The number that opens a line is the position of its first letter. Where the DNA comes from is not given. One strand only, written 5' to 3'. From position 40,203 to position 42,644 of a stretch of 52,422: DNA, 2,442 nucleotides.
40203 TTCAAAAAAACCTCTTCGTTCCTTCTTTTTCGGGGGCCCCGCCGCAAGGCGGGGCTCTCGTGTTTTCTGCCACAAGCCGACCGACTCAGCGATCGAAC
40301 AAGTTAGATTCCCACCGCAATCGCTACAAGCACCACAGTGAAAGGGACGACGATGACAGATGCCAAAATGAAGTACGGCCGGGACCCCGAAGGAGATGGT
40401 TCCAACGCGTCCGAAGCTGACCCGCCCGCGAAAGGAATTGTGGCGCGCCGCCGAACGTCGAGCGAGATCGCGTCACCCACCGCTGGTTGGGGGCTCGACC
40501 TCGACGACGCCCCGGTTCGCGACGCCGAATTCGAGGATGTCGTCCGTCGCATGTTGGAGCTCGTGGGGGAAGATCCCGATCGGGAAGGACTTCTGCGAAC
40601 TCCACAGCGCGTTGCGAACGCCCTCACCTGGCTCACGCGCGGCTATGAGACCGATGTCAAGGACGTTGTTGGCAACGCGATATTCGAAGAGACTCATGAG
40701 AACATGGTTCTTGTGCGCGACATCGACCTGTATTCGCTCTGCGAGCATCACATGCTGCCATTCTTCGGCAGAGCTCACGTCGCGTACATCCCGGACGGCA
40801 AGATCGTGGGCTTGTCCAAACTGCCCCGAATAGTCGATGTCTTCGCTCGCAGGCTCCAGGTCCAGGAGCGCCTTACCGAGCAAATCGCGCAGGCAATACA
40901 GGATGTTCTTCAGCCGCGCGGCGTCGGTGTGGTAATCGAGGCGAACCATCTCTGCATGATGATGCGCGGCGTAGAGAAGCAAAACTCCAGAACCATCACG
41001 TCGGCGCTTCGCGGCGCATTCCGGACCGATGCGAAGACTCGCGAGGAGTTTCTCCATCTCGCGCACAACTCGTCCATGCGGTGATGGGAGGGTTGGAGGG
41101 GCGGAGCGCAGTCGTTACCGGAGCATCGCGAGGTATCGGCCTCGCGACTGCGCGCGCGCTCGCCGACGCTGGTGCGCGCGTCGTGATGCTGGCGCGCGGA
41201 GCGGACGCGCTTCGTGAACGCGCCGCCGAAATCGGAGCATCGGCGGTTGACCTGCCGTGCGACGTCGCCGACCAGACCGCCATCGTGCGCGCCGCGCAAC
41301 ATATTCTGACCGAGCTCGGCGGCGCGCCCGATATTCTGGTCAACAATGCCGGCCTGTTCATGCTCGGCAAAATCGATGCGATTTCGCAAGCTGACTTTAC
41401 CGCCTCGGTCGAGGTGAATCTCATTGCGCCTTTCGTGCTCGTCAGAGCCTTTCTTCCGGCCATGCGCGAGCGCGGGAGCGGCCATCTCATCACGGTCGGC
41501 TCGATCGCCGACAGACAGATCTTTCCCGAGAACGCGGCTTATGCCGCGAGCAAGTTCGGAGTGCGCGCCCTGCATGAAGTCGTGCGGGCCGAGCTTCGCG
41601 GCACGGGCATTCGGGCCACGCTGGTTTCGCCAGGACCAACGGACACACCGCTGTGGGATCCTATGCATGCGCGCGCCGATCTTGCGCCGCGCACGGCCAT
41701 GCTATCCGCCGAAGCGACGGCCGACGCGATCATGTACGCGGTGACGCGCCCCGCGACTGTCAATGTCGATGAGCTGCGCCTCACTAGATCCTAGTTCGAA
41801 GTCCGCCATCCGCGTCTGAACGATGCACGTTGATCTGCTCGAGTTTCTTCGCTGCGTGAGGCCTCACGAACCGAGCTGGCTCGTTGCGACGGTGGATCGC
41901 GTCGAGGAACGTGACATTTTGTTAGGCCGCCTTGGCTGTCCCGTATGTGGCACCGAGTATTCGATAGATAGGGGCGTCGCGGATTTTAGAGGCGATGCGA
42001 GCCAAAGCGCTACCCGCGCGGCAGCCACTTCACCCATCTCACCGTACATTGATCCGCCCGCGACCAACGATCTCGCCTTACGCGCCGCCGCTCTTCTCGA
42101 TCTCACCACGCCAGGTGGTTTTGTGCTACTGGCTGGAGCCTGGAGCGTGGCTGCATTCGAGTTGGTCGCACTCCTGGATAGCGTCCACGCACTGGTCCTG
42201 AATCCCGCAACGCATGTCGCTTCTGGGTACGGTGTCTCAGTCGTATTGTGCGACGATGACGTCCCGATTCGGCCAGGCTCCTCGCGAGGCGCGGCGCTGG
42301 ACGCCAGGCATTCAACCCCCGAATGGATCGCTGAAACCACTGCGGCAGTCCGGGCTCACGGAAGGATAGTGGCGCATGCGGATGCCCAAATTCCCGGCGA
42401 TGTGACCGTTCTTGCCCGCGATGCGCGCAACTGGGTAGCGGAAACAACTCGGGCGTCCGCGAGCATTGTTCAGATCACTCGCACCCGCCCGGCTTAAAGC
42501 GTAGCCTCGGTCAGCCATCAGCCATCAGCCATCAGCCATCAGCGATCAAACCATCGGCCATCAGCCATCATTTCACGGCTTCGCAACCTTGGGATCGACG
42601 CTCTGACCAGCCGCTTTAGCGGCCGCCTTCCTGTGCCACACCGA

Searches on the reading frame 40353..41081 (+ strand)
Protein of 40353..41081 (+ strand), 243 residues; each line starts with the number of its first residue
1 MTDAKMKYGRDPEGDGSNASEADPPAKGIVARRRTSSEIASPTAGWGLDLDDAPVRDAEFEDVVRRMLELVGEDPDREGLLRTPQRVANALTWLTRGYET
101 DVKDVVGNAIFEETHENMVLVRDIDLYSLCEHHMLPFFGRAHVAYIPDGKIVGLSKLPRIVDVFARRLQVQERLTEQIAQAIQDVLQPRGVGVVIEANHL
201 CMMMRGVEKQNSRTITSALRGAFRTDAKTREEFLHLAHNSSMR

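Call 11: find_homologous_proteins(query=window:40353-41081:+)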
Query window:40353-41081:+ (243 aa): 8000 proteins with E <= 0.001 among 8000 candidates; the best 120 are listed.
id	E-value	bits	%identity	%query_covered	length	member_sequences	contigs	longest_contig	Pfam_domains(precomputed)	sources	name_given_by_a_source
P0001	9.4e-154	527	98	100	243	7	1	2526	PF01227.28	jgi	-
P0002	9.0e-143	491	93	100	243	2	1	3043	PF01227.28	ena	-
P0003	5.7e-139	479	90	100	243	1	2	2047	PF01227.28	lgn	-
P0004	4.3e-138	476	88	100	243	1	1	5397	PF01227.28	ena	-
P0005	3.5e-131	453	94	88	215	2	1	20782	PF01227.28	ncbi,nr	ncbi:MAG: GTP cyclohydrolase I FolE [Anaerolineae bacterium]|nr:GTP cyclohydrolase I FolE [Gemmatimo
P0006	1.1e-119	416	73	77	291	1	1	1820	PF01227.28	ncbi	-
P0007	4.8e-119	414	79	94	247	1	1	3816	PF01227.28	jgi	jgi:GTP cyclohydrolase I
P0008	3.8e-118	411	78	95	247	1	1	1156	PF01227.28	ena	-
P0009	5.6e-118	410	76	99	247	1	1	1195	PF01227.28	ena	-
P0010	1.1e-117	409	77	99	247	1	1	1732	PF01227.28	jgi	jgi:GTP cyclohydrolase I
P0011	4.2e-117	407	78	94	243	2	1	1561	PF01227.28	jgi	jgi:GTP cyclohydrolase I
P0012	6.7e-117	407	81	91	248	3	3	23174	PF01227.28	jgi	jgi:GTP cyclohydrolase IA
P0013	6.2e-116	404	77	95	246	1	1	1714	PF01227.28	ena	-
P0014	7.7e-116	403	78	95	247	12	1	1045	PF01227.28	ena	-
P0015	6.4e-115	400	76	94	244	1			PF01227.28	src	-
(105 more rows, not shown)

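Call 12: search_protein_families(library=pfam, proteins=[window:40353-41081:+])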
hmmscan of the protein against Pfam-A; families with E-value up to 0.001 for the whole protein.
window:40353-41081:+ (243 aa): 2 families
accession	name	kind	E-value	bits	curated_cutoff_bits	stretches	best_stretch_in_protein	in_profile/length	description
PF01227.27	GTP_cyclohydroI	-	2.9e-79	265.1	27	1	61-236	2-177/179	GTP cyclohydrolase I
PF14489.11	QueF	-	0.00011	22.8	27.3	1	136-193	1-58/81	QueF-like protein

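Call 13: find_related_loci(query=window:40353-41081:+, collection=genome_contigs, flank=4000)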
Query window:40353-41081:+ (243 aa) in genome_contigs; peptide patterns used: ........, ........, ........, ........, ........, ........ (x = any residue, [..] = any of these).
600 stretches matched a pattern (row limit reached: there are more); 597 encode a relative of the query (tblastn E <= 1e-3); the best 80 are kept; 80 distinct loci.
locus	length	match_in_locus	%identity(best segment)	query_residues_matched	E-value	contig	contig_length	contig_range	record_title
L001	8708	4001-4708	71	13-241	8e-112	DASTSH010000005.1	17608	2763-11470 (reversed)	MAG TPA_asm: Gemmatimonadaceae bacterium isolate SMAG_U2275 k141_671049, whole genome shotgun sequence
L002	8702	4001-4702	68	6-238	3e-104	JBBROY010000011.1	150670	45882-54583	MAG: Gemmatimonadales bacterium isolate La1_metabat2.359 LA1C_B2.359_k141_2356370L_150670_cov_20.4809, whole genome shot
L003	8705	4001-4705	66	16-238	2e-98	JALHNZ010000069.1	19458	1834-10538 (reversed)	MAG: Gemmatimonadaceae bacterium isolate Bin_80_sub c_000000011439, whole genome shotgun sequence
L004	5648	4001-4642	68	35-241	4e-98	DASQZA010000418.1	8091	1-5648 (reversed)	MAG TPA_asm: Gemmatimonas sp. isolate SMAG_U11079 k141_188299, whole genome shotgun sequence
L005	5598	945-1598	66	15-243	4e-98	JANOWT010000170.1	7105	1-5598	MAG: Gemmatimonadota bacterium isolate VAR_35_metabat_350 VAR_35_k141_2682051, whole genome shotgun sequence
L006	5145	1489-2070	74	48-241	3e-97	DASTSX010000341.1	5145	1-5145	MAG TPA_asm: Gemmatimonadaceae bacterium isolate SMAG_U2291 k141_377036, whole genome shotgun sequence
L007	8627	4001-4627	69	39-241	5e-96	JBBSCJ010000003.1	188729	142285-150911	MAG: Gemmatimonadales bacterium isolate metawrap_la6_16 metawrap_la6_16_K_240758_L_188729_cov_37.7063, whole genome shot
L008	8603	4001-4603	70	44-241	5e-95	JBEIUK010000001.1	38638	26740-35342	MAG: Gemmatimonadaceae bacterium isolate Sample-110-S81-bin-57 Sample_110_S81-bin_57-k141_394564, whole genome shotgun s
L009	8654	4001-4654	68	31-238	4e-94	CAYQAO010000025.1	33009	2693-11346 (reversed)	MAG TPA_asm: uncultured Gemmatimonadaceae bacterium isolate SRP268622_co1_86 genome assembly, contig: NODE_2574_length_3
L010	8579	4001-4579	72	47-238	1e-93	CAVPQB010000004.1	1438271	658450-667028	MAG: uncultured Gemmatimonadales bacterium isolate MFD10113.bin.2.104 genome assembly, contig: contig_1807, whole genome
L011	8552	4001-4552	73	58-241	3e-93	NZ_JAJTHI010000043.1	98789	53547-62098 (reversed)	MAG: Gemmatimonas sp. isolate CoA8N_M110 k141_115676, whole genome shotgun sequence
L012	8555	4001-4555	72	54-238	1e-92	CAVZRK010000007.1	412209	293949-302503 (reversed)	MAG: uncultured Gemmatimonadales bacterium isolate MFD00905.bin.2.225 genome assembly, contig: contig_78586, whole genom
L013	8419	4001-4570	71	54-243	9e-92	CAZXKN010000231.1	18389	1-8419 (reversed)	MAG TPA_asm: uncultured Gemmatimonadaceae bacterium isolate binchicken_co279_228 genome assembly, contig: k141_1777698,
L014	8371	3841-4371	72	60-236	5e-91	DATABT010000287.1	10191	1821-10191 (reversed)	MAG TPA_asm: Longimicrobium sp. isolate SMAG_U6705 k141_1143696, whole genome shotgun sequence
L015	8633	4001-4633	66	38-237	1e-90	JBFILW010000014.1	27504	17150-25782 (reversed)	MAG: Gemmatimonadota bacterium isolate Mix_sand12.2021.10.D.86 k141_28930_length_27504_cov_9.1476, whole genome shotgun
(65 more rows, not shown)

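Call 60: search_protein_families(library=pfam, proteins=[L005:518-958:+, L002:2669-3874:-])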
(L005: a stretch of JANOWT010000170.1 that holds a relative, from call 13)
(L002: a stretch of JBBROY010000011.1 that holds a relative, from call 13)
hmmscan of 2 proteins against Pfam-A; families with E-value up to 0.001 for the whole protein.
L005:518-958:+ (147 aa): 1 family
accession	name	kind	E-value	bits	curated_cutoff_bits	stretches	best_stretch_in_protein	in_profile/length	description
PF01242.24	PTPS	-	1.9e-33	115.4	22.4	1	16-146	2-120/121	6-pyruvoyl tetrahydropterin synthase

L002:2669-3874:- (401 aa): 1 family
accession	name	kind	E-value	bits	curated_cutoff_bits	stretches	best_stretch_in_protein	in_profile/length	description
PF01699.29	Na_Ca_ex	-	1.8e-20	73.9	24.9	2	216-361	3-148/151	Sodium/calcium exchanger protein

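Call 72: search_protein_families(library=ncbifam, proteins=[window:40353-41081:+, L005:518-958:+], max_evalue=0.01)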
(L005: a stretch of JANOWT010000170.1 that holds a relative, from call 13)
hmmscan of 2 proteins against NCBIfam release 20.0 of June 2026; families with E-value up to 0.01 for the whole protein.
window:40353-41081:+ (243 aa): 5 families
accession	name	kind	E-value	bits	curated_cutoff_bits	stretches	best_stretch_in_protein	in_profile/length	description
NF006825.1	PRK09347.1-2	subfamily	1.9e-84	281.6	174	1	61-236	2-177/179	GTP cyclohydrolase I FolE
TIGR00063.1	folE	equivalog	2.8e-79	264.8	181.6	1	61-236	2-177/180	GTP cyclohydrolase I FolE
NF006826.0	PRK09347.1-3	subfamily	1.8e-77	259.1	162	1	56-238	5-187/189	GTP cyclohydrolase I FolE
NF006824.0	PRK09347.1-1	equivalog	1.6e-50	171.6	202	1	56-237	34-216/219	GTP cyclohydrolase I FolE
TIGR03139.1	QueF-II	equivalog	6.5e-07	29.2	86.9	1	122-195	23-96/115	preQ(1) synthase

L005:518-958:+ (147 aa): 2 families
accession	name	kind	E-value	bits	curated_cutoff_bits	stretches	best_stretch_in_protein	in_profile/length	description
TIGR00039.1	6PTHBS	subfamily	1.2e-23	83.8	125.5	1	14-146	2-121/124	6-pyruvoyl tetrahydropterin synthase/6-carboxytetrahydropterin synthase family protein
TIGR03367.1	queuosine_QueD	equivalog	5.8e-17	61.9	89.25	1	16-120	2-90/92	6-carboxytetrahydropterin synthase QueD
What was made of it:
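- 40353..41084 (+): folE (GTP cyclohydrolase I), the first gene of the linked pterin cluster. An SDR gene (41081-41794) and a conserved ORF (41823-42497) follow. These are context, not part of the RNA. Calls 11, 12, 72.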

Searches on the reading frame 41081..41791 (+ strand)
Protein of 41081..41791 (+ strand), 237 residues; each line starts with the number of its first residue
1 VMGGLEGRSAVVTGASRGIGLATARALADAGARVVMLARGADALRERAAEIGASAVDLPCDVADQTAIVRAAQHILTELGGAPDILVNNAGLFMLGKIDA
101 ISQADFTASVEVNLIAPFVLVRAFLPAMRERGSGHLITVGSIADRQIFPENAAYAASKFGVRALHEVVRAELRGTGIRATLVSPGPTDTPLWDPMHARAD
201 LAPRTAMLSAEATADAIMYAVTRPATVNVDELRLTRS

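Call 12: search_protein_families(library=pfam, proteins=[window:41081-41791:+])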
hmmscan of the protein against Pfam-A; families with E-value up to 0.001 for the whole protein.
window:41081-41791:+ (237 aa): 5 families
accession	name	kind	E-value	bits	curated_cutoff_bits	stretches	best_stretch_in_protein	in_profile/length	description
PF00106.31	adh_short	-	2e-49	168.2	26.6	1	10-195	3-190/195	short chain dehydrogenase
PF13561.12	adh_short_C2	-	3.6e-38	131.9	27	1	14-201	1-190/236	Enoyl-(Acyl carrier protein) reductase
PF08659.16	KR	-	2.5e-09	37.8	22.6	1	11-177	4-173/180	KR domain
PF23441.1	SDR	-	1.6e-06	28.2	27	1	49-194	57-201/258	SDR-like rossmann domain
PF13460.12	NAD_binding_10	-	3.2e-06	27.6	27.2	1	14-223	1-183/184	NAD(P)H-binding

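Call 72: search_protein_families(library=ncbifam, proteins=[window:41081-41791:+], max_evalue=0.01)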
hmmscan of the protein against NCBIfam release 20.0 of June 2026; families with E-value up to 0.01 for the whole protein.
window:41081-41791:+ (237 aa): 232 families (the best 25 are shown)
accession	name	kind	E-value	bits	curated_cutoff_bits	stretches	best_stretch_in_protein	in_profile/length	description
NF005672.0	PRK07454.1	equivalog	1.5e-54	184.8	234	1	8-234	7-234/241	SDR family oxidoreductase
NF005878.0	PRK07825.1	subfamily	3.2e-45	154.6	287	1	4-226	6-222/278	short chain dehydrogenase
NF005495.0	PRK07109.1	subfamily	4e-44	151.2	264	1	5-224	6-231/334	SDR family oxidoreductase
NF005594.0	PRK07326.1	equivalog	1e-43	149.6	271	1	5-196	4-195/237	SDR family oxidoreductase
NF005806.0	PRK07666.1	equivalog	4.3e-41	140.8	286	1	2-192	2-194/239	3-ketoacyl-ACP reductase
NF004526.0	PRK05872.1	subfamily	1.4e-40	139.2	276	1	3-198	6-201/297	short-chain dehydrogenase/reductase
NF006073.0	PRK08219.1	equivalog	1.5e-40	139.3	218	1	8-233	4-221/227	SDR family oxidoreductase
NF006114.0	PRK08263.1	subfamily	1.5e-40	139.2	290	1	11-212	7-207/280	short chain dehydrogenase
NF005559.1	PRK07231.1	subfamily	4.2e-39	134.5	215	1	5-197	2-196/249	glucose 1-dehydrogenase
TIGR01963.1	PHB_DH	subfamily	1.4e-38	132.6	307.05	1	8-231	2-225/255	3-hydroxybutyrate dehydrogenase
NF009093.0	PRK12429.1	subfamily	1.5e-38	132.6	258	1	5-219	3-216/259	3-hydroxybutyrate dehydrogenase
NF005881.0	PRK07832.1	equivalog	4.3e-38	131.1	296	1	5-195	7-201/287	SDR family oxidoreductase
NF004825.0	PRK06181.1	equivalog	5.3e-38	130.8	215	1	3-192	2-193/268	SDR family oxidoreductase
NF006074.0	PRK08220.1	equivalog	9.3e-38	130.2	312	1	5-199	6-192/251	2,3-dihydro-2,3-dihydroxybenzoate dehydrogenase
NF005539.0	PRK07201.1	equivalog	2.1e-37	129.2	549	1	3-228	366-592/657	SDR family oxidoreductase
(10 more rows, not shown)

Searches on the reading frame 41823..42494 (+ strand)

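Call 12: search_protein_families(library=pfam, proteins=[window:41823-42494:+])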
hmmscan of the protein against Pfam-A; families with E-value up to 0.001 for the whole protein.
window:41823-42494:+ (224 aa): 0 families

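Call 72: search_protein_families(library=ncbifam, proteins=[window:41823-42494:+], max_evalue=0.01)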
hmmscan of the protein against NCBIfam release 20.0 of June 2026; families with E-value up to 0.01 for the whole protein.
window:41823-42494:+ (224 aa): 1 family
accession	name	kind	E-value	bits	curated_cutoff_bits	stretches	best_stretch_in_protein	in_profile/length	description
NF038101.1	Trm112_arch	equivalog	2.1e-05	24.6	77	1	1-54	1-52/59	methytransferase partner Trm112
